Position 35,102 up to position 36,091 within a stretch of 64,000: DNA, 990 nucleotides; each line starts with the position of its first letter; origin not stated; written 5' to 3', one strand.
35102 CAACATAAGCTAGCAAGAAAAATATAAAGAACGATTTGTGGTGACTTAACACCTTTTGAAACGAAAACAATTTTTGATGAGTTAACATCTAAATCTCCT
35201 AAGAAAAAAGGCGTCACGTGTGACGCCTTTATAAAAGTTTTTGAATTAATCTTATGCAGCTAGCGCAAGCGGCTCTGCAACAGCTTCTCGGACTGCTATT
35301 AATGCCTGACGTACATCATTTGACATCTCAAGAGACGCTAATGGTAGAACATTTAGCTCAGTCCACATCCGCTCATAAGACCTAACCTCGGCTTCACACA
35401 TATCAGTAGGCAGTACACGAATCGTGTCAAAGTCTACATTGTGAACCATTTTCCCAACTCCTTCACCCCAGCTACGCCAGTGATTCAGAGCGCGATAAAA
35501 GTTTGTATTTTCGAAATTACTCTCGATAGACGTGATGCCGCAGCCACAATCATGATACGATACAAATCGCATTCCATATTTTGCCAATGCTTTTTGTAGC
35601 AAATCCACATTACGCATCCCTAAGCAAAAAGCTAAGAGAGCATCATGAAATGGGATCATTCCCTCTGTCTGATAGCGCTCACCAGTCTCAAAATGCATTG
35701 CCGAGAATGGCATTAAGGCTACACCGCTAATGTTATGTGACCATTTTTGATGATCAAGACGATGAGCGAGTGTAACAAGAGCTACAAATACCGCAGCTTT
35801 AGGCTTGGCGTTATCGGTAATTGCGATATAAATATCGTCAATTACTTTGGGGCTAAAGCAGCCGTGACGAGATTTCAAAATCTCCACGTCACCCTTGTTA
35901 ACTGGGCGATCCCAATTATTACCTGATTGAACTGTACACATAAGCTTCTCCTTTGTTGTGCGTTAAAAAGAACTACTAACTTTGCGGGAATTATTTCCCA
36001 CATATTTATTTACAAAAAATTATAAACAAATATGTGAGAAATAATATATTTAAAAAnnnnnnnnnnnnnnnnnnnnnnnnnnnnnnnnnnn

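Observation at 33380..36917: Candidate metallocentre-handling module: CooC/MinD-type ATPase, GC-rich Cys protein, two His-rich membrane proteins, partly foreign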

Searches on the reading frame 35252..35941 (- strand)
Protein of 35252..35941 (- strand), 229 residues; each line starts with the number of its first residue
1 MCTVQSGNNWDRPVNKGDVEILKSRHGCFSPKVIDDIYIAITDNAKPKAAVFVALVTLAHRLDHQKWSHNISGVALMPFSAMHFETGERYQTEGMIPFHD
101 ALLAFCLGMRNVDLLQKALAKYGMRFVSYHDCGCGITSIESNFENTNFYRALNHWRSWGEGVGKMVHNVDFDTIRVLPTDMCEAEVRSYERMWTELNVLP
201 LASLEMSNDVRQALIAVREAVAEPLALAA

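Call 3: search_protein_families(library=pfam, proteins=[window:35252-35941:-], max_evalue=0.01)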
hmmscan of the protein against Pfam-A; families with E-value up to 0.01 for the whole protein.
window:35252-35941:- (229 aa): 0 families

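Call 4: search_protein_families(library=ncbifam, proteins=[window:35252-35941:-], max_evalue=0.01)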
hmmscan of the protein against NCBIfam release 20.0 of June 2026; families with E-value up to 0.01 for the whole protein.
window:35252-35941:- (229 aa): 0 families

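Call 7: find_homologous_proteins(query=window:35252-35941:-, max_evalue=0.001)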
Query window:35252-35941:- (229 aa): 2 proteins with E <= 0.001 among 363 candidates.
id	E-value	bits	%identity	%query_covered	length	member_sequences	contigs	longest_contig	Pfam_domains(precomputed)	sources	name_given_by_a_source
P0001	2.8e-148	510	96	100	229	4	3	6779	-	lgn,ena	-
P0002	6.4e-106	371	69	100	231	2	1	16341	-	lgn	-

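Call 8: find_encoding_contigs(protein=P0002, flank=10000, max_places=6)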
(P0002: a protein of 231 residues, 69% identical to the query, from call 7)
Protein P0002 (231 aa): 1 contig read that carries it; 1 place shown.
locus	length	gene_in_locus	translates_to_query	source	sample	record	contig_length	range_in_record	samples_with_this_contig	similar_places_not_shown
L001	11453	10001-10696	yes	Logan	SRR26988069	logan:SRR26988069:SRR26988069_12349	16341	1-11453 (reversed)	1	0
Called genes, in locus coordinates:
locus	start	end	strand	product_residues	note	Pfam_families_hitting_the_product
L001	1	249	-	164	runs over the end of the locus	-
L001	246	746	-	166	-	-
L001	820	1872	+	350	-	PF00579:tRNA-synt_1b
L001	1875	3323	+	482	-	PF01336:tRNA_anti-codon, PF00152:tRNA-synt_2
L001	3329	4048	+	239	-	PF02616:SMC_ScpA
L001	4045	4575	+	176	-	PF04079:SMC_ScpB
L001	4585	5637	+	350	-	PF00953:Glycos_transf_4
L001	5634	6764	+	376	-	PF01098:FTSW_RODA_SPOVE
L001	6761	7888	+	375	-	PF03033:Glyco_transf_28, PF04101:Glyco_tran_28_C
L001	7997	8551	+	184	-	-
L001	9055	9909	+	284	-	PF00142:Fer4_NifH (weak), PF01656:CbiA, PF13614:AAA_31 (faint)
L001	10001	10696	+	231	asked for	-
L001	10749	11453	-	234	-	?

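Call 9: find_encoding_contigs(protein=P0001, flank=10000, max_places=6)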
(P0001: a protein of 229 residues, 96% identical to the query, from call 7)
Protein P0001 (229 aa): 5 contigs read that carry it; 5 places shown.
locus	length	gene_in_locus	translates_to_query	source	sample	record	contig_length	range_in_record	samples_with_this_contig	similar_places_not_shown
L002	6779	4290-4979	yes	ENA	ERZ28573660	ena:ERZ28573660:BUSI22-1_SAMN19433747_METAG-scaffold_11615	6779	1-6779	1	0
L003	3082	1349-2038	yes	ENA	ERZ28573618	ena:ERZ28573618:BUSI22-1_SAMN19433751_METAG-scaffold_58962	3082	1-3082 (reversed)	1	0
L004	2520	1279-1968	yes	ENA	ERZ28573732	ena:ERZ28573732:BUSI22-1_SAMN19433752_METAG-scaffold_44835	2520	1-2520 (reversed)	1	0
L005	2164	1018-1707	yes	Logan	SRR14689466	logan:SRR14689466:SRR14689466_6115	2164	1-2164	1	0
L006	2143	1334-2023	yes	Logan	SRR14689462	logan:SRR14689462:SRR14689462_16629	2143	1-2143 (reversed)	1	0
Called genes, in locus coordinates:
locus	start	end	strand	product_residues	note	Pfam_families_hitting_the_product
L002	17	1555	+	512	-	PF02535:Zip, PF13739:PdaC, PF11738:DUF3298 (weak)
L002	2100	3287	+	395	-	PF02540:NAD_synthase (weak), PF03054:tRNA_Me_trans, PF20259:tRNA_Me_trans_M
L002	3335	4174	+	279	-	PF00142:Fer4_NifH (faint), PF01656:CbiA, PF13614:AAA_31 (faint)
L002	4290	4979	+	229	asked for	-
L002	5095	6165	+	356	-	PF07907:YibE_F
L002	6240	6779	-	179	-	?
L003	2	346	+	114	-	?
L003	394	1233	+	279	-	PF00142:Fer4_NifH (faint), PF01656:CbiA, PF13614:AAA_31 (faint)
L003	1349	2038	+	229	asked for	-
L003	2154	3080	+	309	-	?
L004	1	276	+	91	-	?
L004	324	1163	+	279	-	PF00142:Fer4_NifH (faint), PF01656:CbiA, PF13614:AAA_31 (faint)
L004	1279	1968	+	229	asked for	-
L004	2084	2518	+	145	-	?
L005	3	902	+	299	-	?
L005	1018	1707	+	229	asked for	-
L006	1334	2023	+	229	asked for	-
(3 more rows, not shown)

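Call 26: search_protein_representatives(alignment_id=A1)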
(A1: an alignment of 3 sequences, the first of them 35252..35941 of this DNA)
Query: 3 sequences, 229 profile positions. Proteins with E-value up to 0.001 (for the whole library): 34; up to 1e-10: 17; up to 1e-30: 3. The best 34 are listed.
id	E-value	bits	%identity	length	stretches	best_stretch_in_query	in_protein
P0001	1.3e-151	519.2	-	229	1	1-229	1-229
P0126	1.7e-35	139.3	-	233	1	1-227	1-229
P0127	2.4e-31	125.7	-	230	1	1-214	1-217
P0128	6.3e-29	117.8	-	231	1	1-206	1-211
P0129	8.1e-29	117.4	-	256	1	1-205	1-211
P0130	8.2e-28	114.2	-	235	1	1-206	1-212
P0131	6.2e-25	104.7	-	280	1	1-220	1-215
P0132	2.4e-22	96.3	-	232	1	1-220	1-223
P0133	5.2e-22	95.2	-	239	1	1-225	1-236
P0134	7.0e-22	94.7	-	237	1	1-218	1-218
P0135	1.8e-20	90.1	-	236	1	1-224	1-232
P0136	1.9e-17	80.3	-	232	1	1-196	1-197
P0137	5.8e-16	75.4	-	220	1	1-201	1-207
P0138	1.9e-14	70.4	-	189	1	1-182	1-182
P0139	1.4e-13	67.6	-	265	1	33-188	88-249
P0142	2.2e-10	57.1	-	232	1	16-202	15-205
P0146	9.3e-07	45.3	-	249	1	32-222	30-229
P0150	6.9e-06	42.4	-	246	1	33-199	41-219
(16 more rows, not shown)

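Call 28: predict_structure(alignment_id=A1)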
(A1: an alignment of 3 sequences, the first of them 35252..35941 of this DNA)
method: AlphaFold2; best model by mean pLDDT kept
length: 229 residues; sequences in the alignment: 3
mean_pLDDT: 35.3   pTM: 0.26
mean pLDDT of the five models: 35.3, 34.2, 34.1, 33.2, 33.0
residues with pLDDT >= 90: 0; 70-90: 0; 50-70: 8; < 50: 221
segments of 3 or more residues with pLDDT < 50: 1-115, 117-207, 220-229
pLDDT, mean of each block of 10 residues (from residue 1): 25 43 38 43 33 33 27 23 30 31 36 47 38 29 35 30 25 32 41 44 43 50 36
secondary structure, 60 per line:
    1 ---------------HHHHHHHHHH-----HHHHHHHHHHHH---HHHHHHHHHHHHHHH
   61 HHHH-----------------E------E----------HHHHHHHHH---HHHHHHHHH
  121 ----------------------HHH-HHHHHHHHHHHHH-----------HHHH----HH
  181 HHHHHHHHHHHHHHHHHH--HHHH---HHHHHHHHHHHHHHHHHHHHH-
elements in order: H16-25 H31-42 H46-64 H100-108 H112-120 H147-159 H171-174 H179-198 H201-204 H208-228
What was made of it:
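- Tried and rejected: It failed, pLDDT 35 (call 28).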

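Call 40: predict_structure(alignment_id=A2)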
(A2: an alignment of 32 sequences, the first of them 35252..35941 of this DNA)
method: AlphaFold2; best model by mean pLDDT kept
length: 229 residues; sequences in the alignment: 32
mean_pLDDT: 94.9   pTM: 0.91
mean pLDDT of the five models: 94.9, 94.5, 94.3, 94.1, 93.8
residues with pLDDT >= 90: 212; 70-90: 9; 50-70: 8; < 50: 0
segments of 3 or more residues with pLDDT < 50: none
pLDDT, mean of each block of 10 residues (from residue 1): 86 97 97 99 97 98 96 97 97 96 95 99 95 93 96 95 97 98 97 97 93 96 68
secondary structure, 60 per line:
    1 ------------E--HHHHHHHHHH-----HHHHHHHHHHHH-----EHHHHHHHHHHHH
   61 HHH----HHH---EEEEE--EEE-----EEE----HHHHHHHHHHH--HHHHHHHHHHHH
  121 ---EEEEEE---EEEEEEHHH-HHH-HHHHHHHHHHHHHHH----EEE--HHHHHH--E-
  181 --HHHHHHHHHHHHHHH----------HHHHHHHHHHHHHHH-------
elements in order: H16-25 H31-42 H49-63 E74-78 E81-83 E89-91 H96-106 H109-120 E124-129 E133-138 H147-161 E166-168 H171-176 H183-197 H208-222
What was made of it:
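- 35252..35941 (-): 229-aa partner protein (starts MC; motifs PFSA, FHD, HDCGCG, RS): long form of the Cys-hairpin partner family. AF2 pLDDT 94.9, pTM 0.91 (call 40).
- The model is a compact alpha/beta domain, pLDDT 95 (call 40).
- Tried and rejected: With 32 sequences it succeeded (call 40).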

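Call 44: fold_search(model_id=the predicted structure, library=pdb)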
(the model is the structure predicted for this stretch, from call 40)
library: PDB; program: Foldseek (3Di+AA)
matches with E <= 10: 145; with E <= 0.001: 0
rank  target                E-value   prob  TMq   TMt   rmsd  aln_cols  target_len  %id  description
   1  3cjn                  1.2e+00  0.06  0.15  0.21  14.5       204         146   11  Crystal structure of transcriptional regulator, MarR family, from Silicibacter pomeroyi (released 2008-03-25)
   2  6pcp_B                1.4e+00  0.05  0.16  0.22  15.8       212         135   11  Mechanism for regulation of DNA binding of Bordetella bronchiseptica BpsR by 6-hydroxynicotinic acid (released 2019-11-06)
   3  5nm3_A                1.4e+00  0.02  0.14  0.08  17.5       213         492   14  Deinococcus radiodurans BphP PAS-GAF-PHY Y263F mutant, pre-illuminated (released 2018-04-18)
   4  6pco_B                1.5e+00  0.05  0.16  0.23  15.7       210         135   12  Mechanism for regulation of DNA binding of Bordetella bronchiseptica BpsR by 6-hydroxynicotinic acid (released 2019-11-06)
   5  5nwn_D                1.6e+00  0.02  0.15  0.09  16.5       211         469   12  Deinococcus radiodurans BphP PAS-GAF-PHY Y263F mutant, dark (released 2018-04-18)
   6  5c5k_D                1.6e+00  0.02  0.14  0.08  16.1       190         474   14  Structure of the Pfr form of a canonical phytochrome (released 2016-02-17)
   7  5nwn_C                1.7e+00  0.02  0.15  0.09  16.6       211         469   12  Deinococcus radiodurans BphP PAS-GAF-PHY Y263F mutant, dark (released 2018-04-18)
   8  2fuc                  1.9e+00  0.06  0.15  0.15  15.8       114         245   10  Human alpha-Phosphomannomutase 1 with Mg2+ cofactor bound (released 2006-03-21)
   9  8xt8_B                1.9e+00  0.04  0.14  0.19  16.0       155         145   12  Clostridioides difficile MarR (WP_003434724) with Hg-bound (released 2024-11-20)
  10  5nm3_D                2.0e+00  0.02  0.15  0.09  17.0       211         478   14  Deinococcus radiodurans BphP PAS-GAF-PHY Y263F mutant, pre-illuminated (released 2018-04-18)
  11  5nm3_B                2.0e+00  0.02  0.14  0.09  17.2       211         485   13  Deinococcus radiodurans BphP PAS-GAF-PHY Y263F mutant, pre-illuminated (released 2018-04-18)
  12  6cfr                  2.3e+00  0.06  0.15  0.15  15.7       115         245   11  Structure of Human alpha-Phosphomannomutase 1 containing mutation R183I (released 2018-05-09)
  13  2v9v                  2.3e+00  0.05  0.16  0.22  14.1       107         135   13  Crystal Structure of Moorella thermoacetica SelB(377-511) (released 2007-09-11)
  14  9gmb_F                2.3e+00  0.04  0.14  0.16  17.2       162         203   11  MukEF in complex with the phage protein gp5.9 (released 2025-03-26)
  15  4n6k                  2.3e+00  0.02  0.08  0.06  11.8        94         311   17  Crystal structure of a TRAP periplasmic solute binding protein from Desulfovibrio salexigens DSM2638, Target EFI-510113  (released 2013-11-13)
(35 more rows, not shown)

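Call 50: search_solved_structures(query=A2, max_evalue=10, show_alignments=2)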
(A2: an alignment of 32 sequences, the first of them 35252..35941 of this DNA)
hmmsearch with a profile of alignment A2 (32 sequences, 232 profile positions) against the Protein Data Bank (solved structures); distinct sequences matched with E-value up to 10: 10.
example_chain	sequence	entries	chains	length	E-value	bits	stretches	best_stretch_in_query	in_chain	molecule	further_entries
5fdn_A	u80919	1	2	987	0.92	12.4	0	110-145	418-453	Phosphoenolpyruvate carboxylase 3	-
4bxh_B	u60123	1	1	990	1.3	11.9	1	114-145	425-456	C4 PHOSPHOENOLPYRUVATE CARBOXYLASE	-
3zge_A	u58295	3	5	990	1.3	11.9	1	114-145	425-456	C4 PHOSPHOENOLPYRUVATE CARBOXYLASE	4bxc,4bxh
8ojz_A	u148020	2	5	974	1.6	11.6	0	111-203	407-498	Phosphoenolpyruvate carboxylase 1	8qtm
8ojq_A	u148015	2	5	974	1.6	11.6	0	111-203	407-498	Phosphoenolpyruvate carboxylase 1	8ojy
8oj9_A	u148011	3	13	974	1.6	11.6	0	111-203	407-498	Phosphoenolpyruvate carboxylase 1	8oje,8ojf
8qx1_A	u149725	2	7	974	1.6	11.6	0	111-203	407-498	Phosphoenolpyruvate carboxylase 1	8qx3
8cj5_A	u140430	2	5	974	1.6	11.6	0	111-203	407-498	Phosphoenolpyruvate carboxylase 1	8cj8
5vyj_A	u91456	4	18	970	2.1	11.2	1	109-141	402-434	Phosphoenolpyruvate carboxylase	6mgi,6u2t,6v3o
1jqo_A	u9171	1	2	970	2.2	11.1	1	109-141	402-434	phosphoenolpyruvate carboxylase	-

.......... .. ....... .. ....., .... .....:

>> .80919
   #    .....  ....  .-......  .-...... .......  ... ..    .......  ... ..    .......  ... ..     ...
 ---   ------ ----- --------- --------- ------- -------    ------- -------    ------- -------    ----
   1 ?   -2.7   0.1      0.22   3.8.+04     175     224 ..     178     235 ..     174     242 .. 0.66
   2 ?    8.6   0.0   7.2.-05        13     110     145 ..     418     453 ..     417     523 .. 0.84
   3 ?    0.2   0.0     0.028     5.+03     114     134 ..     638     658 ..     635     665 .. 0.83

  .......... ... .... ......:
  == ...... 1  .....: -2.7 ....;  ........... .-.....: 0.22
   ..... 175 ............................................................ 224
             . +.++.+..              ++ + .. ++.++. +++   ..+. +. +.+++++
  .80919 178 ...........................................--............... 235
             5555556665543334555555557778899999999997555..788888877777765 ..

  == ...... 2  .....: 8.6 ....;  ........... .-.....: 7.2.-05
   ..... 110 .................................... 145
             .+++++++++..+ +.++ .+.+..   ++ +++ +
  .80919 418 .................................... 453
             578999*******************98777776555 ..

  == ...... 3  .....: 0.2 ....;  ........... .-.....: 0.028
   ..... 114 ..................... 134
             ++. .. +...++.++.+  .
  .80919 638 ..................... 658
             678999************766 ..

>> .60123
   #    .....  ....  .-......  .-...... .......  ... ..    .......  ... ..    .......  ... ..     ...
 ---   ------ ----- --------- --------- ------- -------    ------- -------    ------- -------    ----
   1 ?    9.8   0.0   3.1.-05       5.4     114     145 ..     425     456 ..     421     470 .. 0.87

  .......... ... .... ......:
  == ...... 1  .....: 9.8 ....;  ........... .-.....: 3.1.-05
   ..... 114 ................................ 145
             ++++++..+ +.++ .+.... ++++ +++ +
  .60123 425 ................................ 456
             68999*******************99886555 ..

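Call 54: fold_search(model_id=the predicted structure, library=viral)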
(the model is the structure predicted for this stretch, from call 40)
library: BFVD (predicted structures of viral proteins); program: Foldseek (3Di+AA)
matches with E <= 10: 193; with E <= 0.001: 0
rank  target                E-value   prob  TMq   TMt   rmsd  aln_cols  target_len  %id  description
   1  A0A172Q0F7            3.7e-01  0.18  0.18  0.36   7.5        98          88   15  Uncharacterized protein [Acinetobacter phage vB_AbaM_ME3]
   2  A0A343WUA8            6.5e-01  0.28  0.24  0.19   5.9       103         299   12  VP8 [Kadipiro virus]
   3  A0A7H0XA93            7.7e-01  0.14  0.23  0.36   9.4       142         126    8  (no name in the UniProt tables at hand)
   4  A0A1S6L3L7            1.2e+00  0.12  0.21  0.36   8.1       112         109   10  Uncharacterized protein [Erwinia phage vB_EamM_Yoloswag]
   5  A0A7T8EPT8            1.3e+00  0.15  0.21  0.42   8.4       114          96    9  Uncharacterized protein [Erwinia phage pEa_SNUABM_5]
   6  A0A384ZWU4            1.3e+00  0.12  0.23  0.28   8.0       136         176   12  Uncharacterized protein [Dickeya phage vB_DsoM_JA13]
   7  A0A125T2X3            1.4e+00  0.10  0.19  0.33   5.9       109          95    7  (no name in the UniProt tables at hand)
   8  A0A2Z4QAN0            1.4e+00  0.06  0.19  0.17  19.6       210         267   12  Uncharacterized protein [Gordonia phage Trine]
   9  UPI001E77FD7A         1.4e+00  0.13  0.20  0.28   7.0       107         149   12  (no name look-up for this kind of identifier)
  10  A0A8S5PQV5            1.4e+00  0.05  0.17  0.25  13.4       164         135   13  Ftsk gamma domain [Siphoviridae sp. ctAiL5]
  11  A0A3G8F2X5            1.6e+00  0.06  0.10  0.21  12.4        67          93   27  Uncharacterized protein [Escherichia phage Skarpretter]
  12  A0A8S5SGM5            1.7e+00  0.03  0.14  0.12  19.3       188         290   10  PI-SCEI ENDONUCLEASE [Myoviridae sp. ctyhJ29]
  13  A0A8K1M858            1.8e+00  0.13  0.16  0.23   6.4        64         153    9  VP5A [Callinectes sapidus reovirus 2]
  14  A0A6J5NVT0            1.8e+00  0.01  0.14  0.16  19.2       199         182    7  Phage_rel_nuc, putative phage-type endonuclease [uncultured Caudovirales phage]
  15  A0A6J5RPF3            1.9e+00  0.07  0.17  0.24  18.2       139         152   14  Uncharacterized protein [uncultured Caudovirales phage]
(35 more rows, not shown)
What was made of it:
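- On Any curated family for the 229-aa and 205-aa proteins: Foldseek vs PDB and BFVD found nothing for the 229-aa model (calls 44, 54).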

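Call 75: find_encoding_contigs(protein=P0146, flank=4000, max_places=3)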
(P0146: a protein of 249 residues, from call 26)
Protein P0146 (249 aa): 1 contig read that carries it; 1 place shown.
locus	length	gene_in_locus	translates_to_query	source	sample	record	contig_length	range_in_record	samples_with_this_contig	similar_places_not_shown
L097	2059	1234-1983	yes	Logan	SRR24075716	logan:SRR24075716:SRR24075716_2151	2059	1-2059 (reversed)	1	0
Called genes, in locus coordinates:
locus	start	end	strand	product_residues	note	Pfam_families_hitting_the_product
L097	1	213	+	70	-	?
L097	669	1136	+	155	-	PF01475:FUR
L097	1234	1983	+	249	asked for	-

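Call 76: find_encoding_contigs(protein=P0139, flank=4000, max_places=3)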
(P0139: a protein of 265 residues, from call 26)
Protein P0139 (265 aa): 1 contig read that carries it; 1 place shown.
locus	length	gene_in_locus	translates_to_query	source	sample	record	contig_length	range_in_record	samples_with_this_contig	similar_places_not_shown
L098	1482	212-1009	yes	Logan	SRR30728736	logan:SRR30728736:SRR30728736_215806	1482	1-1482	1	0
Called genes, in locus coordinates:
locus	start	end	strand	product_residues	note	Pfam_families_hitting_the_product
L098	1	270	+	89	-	?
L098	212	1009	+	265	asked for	-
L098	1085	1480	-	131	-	?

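Call 81: find_encoding_contigs(protein=P0126, flank=4000, max_places=2)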
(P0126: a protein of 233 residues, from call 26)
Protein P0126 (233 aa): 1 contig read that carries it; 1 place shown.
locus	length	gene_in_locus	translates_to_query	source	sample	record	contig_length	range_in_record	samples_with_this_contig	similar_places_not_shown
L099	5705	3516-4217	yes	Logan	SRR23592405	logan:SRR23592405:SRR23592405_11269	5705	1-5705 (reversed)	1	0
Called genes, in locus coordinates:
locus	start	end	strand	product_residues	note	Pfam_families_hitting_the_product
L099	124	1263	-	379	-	PF07907:YibE_F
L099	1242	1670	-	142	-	PF01475:FUR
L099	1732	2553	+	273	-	PF02535:Zip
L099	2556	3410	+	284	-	PF01656:CbiA (weak)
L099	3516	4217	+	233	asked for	-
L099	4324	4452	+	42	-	-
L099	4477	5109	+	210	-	PF00834:Ribul_P_3_epim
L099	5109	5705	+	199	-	?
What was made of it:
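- On Zur-type (Fur-family) regulon: Also L097 and L099 (calls 75, 81).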

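Call 82: find_encoding_contigs(protein=P0142, flank=4000, max_places=2)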
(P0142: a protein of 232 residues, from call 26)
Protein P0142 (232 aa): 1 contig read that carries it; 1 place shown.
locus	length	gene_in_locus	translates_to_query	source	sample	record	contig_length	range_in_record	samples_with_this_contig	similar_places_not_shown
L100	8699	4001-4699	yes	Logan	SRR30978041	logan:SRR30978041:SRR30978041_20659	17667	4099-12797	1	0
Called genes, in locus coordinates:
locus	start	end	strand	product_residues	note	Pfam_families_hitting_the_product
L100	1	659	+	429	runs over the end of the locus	PF18915:DUF5667 (weak)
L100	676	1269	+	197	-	PF13628:DUF4142 (weak), PF03713:DUF305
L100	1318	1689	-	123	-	PF00072:Response_reg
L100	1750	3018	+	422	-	PF00512:HisKA, PF02518:HATPase_c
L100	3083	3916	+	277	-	PF01656:CbiA (weak)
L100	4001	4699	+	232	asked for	-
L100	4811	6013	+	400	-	PF02492:cobW, PF07683:CobW_C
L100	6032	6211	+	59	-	-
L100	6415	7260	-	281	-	PF02195:ParB_N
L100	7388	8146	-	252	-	PF04542:Sigma70_r2, PF22029:PhyR_sigma2 (weak), PF08281:Sigma70_r4_2 (weak)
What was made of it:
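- Contexts looked up from the partner protein include YibEF<FUR<ZIP>ATPase>p229 and ATPase>p229>COG0523 (calls 81, 82).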
